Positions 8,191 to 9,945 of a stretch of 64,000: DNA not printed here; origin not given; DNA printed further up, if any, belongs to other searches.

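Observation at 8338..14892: Amino-acid-primed A-PCP-KS-AT-ACP-aminotransferase megasynthase (in-line beta-amination)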

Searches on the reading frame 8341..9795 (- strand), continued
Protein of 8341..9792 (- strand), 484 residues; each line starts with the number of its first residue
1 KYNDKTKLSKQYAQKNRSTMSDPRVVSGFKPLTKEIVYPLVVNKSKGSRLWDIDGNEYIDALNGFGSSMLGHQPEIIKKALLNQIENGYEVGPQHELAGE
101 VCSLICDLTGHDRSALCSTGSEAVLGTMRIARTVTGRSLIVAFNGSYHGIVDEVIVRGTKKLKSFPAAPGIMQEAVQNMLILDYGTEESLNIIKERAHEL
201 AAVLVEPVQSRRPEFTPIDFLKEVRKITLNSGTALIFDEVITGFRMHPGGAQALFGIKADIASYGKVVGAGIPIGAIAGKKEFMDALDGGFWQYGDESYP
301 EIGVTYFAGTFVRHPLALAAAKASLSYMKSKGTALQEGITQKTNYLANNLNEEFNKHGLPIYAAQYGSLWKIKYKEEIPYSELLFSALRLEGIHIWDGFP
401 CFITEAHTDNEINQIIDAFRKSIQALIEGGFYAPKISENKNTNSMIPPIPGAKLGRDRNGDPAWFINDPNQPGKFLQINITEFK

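Call 37: search_protein_families(library=pfam, proteins=[L077:2784-3668:+, L077:3674-4603:-, L054:195-2147:+, L054:2606-3412:+, L054:3523-4377:+, L016:16408-19755:+, L016:19763-20725:+, L067:12323-13207:+, L067:15680-16936:+], max_evalue=0.001)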
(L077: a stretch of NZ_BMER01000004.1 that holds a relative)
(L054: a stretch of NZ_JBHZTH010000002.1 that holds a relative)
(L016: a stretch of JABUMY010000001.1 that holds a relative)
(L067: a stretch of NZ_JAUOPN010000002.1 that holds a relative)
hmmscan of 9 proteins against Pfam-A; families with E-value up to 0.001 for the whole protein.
L077:2784-3668:+ (294 aa): 1 family
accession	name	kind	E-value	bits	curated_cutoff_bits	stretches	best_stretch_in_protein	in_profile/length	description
PF00701.28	DHDPS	-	1.9e-81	273.5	22.1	1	7-287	5-285/289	Dihydrodipicolinate synthetase family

L077:3674-4603:- (309 aa): 2 families
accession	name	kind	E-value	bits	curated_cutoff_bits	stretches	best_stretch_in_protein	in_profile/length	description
PF00535.33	Glycos_transf_2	-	4e-19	69.6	23.3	1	8-178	1-162/168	Glycosyl transferase family 2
PF10111.15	Glyco_tranf_2_2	-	0.00011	22.2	27.3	1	22-121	17-124/276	Glycosyltransferase like family 2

L054:195-2147:+ (650 aa): 3 families
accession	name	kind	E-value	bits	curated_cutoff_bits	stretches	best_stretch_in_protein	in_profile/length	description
PF00122.25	E1-E2_ATPase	-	4.3e-43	147.4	28.1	1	149-329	3-181/181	E1-E2 ATPase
PF00702.32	Hydrolase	-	5.6e-26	92.6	26.4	1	345-554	1-190/191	haloacid dehalogenase-like hydrolase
PF08282.18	Hydrolase_3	-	0.00017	21.8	20.9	1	532-588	200-255/255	haloacid dehalogenase-like hydrolase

L054:2606-3412:+ (268 aa): 1 family
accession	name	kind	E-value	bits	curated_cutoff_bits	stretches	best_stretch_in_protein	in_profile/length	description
PF02517.21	Rce1-like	-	2.2e-05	25.1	22.4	1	121-215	10-92/93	Type II CAAX prenyl endopeptidase Rce1-like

L054:3523-4377:+ (284 aa): 6 families
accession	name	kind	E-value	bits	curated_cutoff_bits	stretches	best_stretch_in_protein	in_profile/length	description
PF13649.12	Methyltransf_25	-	2e-08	35.2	27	1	122-212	2-90/97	Methyltransferase domain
PF13489.12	Methyltransf_23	-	4.5e-06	26.9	27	1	117-263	22-163/164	Methyltransferase domain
PF08242.18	Methyltransf_12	-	6e-06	27.3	30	1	122-213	1-90/98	Methyltransferase domain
PF08241.18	Methyltransf_11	-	1.8e-05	25.7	21.2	1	122-208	1-80/95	Methyltransferase domain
PF02353.26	CMAS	-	2.8e-05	24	27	1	99-213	50-154/273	Mycolic acid cyclopropane synthetase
PF13847.12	Methyltransf_31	-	0.00056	20.1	27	0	120-196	6-84/145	Methyltransferase domain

L016:16408-19755:+ (1115 aa): 4 families
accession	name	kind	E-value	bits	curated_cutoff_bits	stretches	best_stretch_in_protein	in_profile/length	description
PF00133.28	tRNA-synt_1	-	1.1e-120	403.6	22.7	1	20-701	2-413/414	tRNA synthetases class I (I, L, M and V)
PF19302.4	DUF5915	-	3e-55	187.2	27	1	919-1113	1-194/195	Domain of unknown function (DUF5915)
PF08264.19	Anticodon_1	-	9e-32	110.4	25.1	1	749-902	1-147/148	Anticodon-binding domain of tRNA ligase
PF09334.17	tRNA-synt_1g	-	7.8e-15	55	20.1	2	644-708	310-373/391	tRNA synthetases class I (M)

L016:19763-20725:+ (320 aa): 1 family
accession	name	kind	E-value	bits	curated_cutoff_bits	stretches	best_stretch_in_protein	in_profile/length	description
PF01258.23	zf-dskA_traR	-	4.5e-08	33.4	24.9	1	286-315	2-31/36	Prokaryotic dksA/traR C4-type zinc finger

L067:12323-13207:+ (294 aa): 3 families
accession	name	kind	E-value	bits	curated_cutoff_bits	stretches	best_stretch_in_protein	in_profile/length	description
PF02563.21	Poly_export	-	2.8e-15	56.7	28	1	91-176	8-76/77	Polysaccharide biosynthesis/export protein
PF22461.2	SLBB_2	-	3.1e-10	40.5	27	1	180-259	2-79/79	SLBB domain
PF10531.15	SLBB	-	5e-06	26.7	27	1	180-225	1-45/55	SLBB domain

L067:15680-16936:+ (418 aa): 1 family
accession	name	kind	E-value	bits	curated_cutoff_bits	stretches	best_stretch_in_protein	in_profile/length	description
PF04932.20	Wzy_C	-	0.00032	21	31.7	1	202-347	4-149/149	O-Antigen ligase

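Call 56: search_protein_families(library=pfam, proteins=[L012:11476-16710:+, L067:4082-11470:+, L067:1-3606:+, L010:11574-14411:+, L016:4235-11455:+], max_evalue=0.00001)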
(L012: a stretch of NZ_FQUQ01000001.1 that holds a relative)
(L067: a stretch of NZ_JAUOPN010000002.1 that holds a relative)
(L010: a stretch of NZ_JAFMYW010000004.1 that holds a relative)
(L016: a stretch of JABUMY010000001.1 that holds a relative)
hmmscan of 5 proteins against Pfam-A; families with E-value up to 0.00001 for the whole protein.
L012:11476-16710:+ (1744 aa): 8 families
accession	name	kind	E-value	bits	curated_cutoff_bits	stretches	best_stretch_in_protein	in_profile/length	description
PF00501.34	AMP-binding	-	1e-90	304.8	29.9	1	488-828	3-384/384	AMP-binding enzyme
PF00668.25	Condensation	-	3.8e-82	276.8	30.6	1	26-459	3-444/456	Condensation domain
PF00975.26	Thioesterase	-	6.8e-25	89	26.4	1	1490-1722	2-209/226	Thioesterase domain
PF00550.31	PP-binding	-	1.7e-15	57.5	20.8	1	1404-1465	2-65/67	Phosphopantetheine attachment site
PF08242.18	Methyltransf_12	-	1.3e-11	45.5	30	1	998-1096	2-97/98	Methyltransferase domain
PF13847.12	Methyltransf_31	-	2.4e-07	31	27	1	993-1104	4-114/145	Methyltransferase domain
PF13649.12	Methyltransf_25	-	3e-07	31.5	27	1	996-1095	1-97/97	Methyltransferase domain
PF08241.18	Methyltransf_11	-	3.3e-07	31.3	21.2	1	998-1099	2-95/95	Methyltransferase domain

L067:4082-11470:+ (2462 aa): 10 families
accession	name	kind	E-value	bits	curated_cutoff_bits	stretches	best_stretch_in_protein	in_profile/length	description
PF00501.34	AMP-binding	-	3.5e-83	280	29.9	1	280-618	2-384/384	AMP-binding enzyme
PF00109.32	ketoacyl-synt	-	5e-71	239.7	20.8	1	864-1113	2-252/252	Beta-ketoacyl synthase, N-terminal domain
PF00698.26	Acyl_transf_1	-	3.9e-51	174.8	32.7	1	1386-1705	1-317/319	Acyl transferase domain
PF00202.27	Aminotran_3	-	6.6e-49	167.1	30.5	1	2012-2369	9-371/403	Aminotransferase class-III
PF02801.28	Ketoacyl-synt_C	-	7.8e-41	139.3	20.8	1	1121-1238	1-118/119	Beta-ketoacyl synthase, C-terminal domain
PF00550.31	PP-binding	-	3.8e-25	88.4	20.8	2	780-841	3-66/67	Phosphopantetheine attachment site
PF00668.25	Condensation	-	3.4e-21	75.9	30.6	1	12-259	193-456/456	Condensation domain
PF16197.11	KAsynt_C_assoc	-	9.6e-19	68.3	33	1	1241-1352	1-109/111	Ketoacyl-synthetase C-terminal extension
PF22621.2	CurL-like_PKS_C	-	1.2e-14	54.5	27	1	1302-1365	1-64/64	CurL-like, PKS C-terminal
PF22336.2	RhiE-like_linker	-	8.2e-07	29.4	27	1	1306-1364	2-59/67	RhiE-like, KS-MAT linker domain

L067:1-3606:+ (1201 aa): 4 families
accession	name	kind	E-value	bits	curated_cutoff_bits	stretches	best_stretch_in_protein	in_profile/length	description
PF00501.34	AMP-binding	-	7.9e-86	288.7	29.9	1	361-700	3-384/384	AMP-binding enzyme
PF00668.25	Condensation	-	5e-66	223.7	30.6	1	4-339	108-450/456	Condensation domain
PF00975.26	Thioesterase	-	9.1e-27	95.2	26.4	1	945-1182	2-212/226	Thioesterase domain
PF00550.31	PP-binding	-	6.6e-13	49.1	20.8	1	860-922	3-67/67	Phosphopantetheine attachment site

L010:11574-14411:+ (945 aa): 2 families
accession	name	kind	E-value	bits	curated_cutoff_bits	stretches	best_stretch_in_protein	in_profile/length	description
PF05193.26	Peptidase_M16_C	-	1e-47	162.8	23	2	221-401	3-181/181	Peptidase M16 inactive domain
PF00675.25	Peptidase_M16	-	4.8e-30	104.9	22.3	1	63-181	5-116/149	Insulinase (Peptidase family M16)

L016:4235-11455:+ (2406 aa): 10 families
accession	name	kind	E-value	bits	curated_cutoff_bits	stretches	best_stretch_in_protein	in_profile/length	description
PF00501.34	AMP-binding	-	9.5e-82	275.3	29.9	1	222-573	2-384/384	AMP-binding enzyme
PF00109.32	ketoacyl-synt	-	5.2e-71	239.6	20.8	1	820-1068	3-252/252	Beta-ketoacyl synthase, N-terminal domain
PF00698.26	Acyl_transf_1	-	3.7e-55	188.1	32.7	1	1341-1626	2-282/319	Acyl transferase domain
PF00202.27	Aminotran_3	-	1.9e-50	172.2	30.5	1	1960-2330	9-386/403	Aminotransferase class-III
PF02801.28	Ketoacyl-synt_C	-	6.3e-44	149.2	20.8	1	1076-1191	1-116/119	Beta-ketoacyl synthase, C-terminal domain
PF00550.31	PP-binding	-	3.7e-24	85.2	20.8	2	1727-1794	1-67/67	Phosphopantetheine attachment site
PF16197.11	KAsynt_C_assoc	-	3.7e-21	76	33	1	1196-1307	1-109/111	Ketoacyl-synthetase C-terminal extension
PF22621.2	CurL-like_PKS_C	-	2.1e-15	56.9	27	1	1257-1320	1-64/64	CurL-like, PKS C-terminal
PF13193.12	AMP-binding_C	-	3.9e-10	41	24.5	1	632-705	1-76/76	AMP-binding enzyme C-terminal domain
PF22336.2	RhiE-like_linker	-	5.4e-09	36.3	27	1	1261-1322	2-62/67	RhiE-like, KS-MAT linker domain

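Call 69: search_protein_representatives(protein=window:8341-9792:-)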
Query: 484 residues. Proteins with E-value up to 0.001 (for the whole library): 20622; up to 1e-10: 9770; up to 1e-30: 2888. The best 150 are listed.
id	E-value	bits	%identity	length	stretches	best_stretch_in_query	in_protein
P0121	2.9e-222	755.1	72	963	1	20-479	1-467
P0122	3.3e-222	754.9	69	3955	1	1-478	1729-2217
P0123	7.8e-212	720.7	66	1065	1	1-480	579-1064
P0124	8.9e-210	714.0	66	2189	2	1-449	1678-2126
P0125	7.4e-209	710.9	66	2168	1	2-480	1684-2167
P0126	7.8e-209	710.9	73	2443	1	2-433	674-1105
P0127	1.3e-205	700.3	65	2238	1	1-480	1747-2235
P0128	1.3e-205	700.2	63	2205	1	1-479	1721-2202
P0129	2.0e-205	699.6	62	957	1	1-479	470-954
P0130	4.9e-205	698.3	65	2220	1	2-479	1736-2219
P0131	1.5e-204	696.8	68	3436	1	2-466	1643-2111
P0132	3.6e-203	692.2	66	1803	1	1-478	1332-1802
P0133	2.2e-198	676.4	67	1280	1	33-480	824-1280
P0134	1.8e-197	673.4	60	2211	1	1-480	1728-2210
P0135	1.2e-192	657.5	60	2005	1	1-479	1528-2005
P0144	1.4e-185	634.2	57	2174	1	2-477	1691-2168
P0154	2.3e-179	613.7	55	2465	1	1-478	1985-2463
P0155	7.6e-179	612.0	57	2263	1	2-478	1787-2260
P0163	8.7e-177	605.2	59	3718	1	2-435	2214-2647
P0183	1.5e-170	584.6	58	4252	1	2-435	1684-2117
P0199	1.4e-165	568.2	55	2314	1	4-478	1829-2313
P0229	3.4e-157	540.6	51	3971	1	2-478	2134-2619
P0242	1.6e-154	531.8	53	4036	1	3-434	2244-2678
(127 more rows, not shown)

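Call 73: list_cluster_members(proteins=[P0125, P0144, P0154, P0155, P0163, P0183, P0229, P0242, P0128, P0199])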
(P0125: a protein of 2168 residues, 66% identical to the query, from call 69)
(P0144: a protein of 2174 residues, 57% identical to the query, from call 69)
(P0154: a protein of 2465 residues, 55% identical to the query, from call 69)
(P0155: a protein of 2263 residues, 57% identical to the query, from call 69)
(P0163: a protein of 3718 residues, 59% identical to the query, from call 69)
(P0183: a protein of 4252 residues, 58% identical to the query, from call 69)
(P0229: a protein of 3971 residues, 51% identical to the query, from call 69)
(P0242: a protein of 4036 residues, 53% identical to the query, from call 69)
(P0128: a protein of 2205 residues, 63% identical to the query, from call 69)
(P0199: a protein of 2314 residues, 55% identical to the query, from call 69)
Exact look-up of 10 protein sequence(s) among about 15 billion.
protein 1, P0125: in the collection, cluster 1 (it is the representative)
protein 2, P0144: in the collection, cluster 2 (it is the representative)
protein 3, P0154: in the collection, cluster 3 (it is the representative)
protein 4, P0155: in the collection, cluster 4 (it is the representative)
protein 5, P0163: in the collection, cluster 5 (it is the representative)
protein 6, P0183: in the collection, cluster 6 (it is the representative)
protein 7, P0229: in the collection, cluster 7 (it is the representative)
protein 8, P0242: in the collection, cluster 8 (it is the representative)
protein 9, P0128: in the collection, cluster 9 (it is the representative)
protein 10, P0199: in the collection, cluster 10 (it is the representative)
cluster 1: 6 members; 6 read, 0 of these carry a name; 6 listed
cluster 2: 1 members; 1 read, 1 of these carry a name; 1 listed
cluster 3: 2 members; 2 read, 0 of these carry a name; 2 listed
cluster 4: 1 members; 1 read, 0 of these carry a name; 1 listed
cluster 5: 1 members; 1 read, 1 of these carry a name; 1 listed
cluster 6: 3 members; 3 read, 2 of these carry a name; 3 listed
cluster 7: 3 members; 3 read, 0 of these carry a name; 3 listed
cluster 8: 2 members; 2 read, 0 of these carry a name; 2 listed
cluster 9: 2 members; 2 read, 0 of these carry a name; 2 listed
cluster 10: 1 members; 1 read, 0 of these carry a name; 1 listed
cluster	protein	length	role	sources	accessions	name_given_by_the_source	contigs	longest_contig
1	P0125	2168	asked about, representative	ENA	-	-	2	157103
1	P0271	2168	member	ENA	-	-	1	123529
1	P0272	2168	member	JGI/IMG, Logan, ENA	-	-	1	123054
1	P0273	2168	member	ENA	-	-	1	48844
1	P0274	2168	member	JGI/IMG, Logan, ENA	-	-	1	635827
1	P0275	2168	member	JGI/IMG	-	-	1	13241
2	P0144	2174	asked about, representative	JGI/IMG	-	amino acid adenylation domain-containing protein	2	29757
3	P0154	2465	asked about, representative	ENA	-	-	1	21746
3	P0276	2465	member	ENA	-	-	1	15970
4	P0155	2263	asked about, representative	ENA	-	-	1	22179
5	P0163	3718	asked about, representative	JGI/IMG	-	amino acid adenylation domain-containing protein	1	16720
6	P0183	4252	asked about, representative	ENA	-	-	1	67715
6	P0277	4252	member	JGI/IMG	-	amino acid adenylation domain-containing protein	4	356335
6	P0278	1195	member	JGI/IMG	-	amino acid adenylation domain-containing protein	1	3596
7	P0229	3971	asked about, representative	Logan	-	-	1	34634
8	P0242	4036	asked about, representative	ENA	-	-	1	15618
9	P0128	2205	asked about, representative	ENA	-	-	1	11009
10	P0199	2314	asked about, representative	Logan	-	-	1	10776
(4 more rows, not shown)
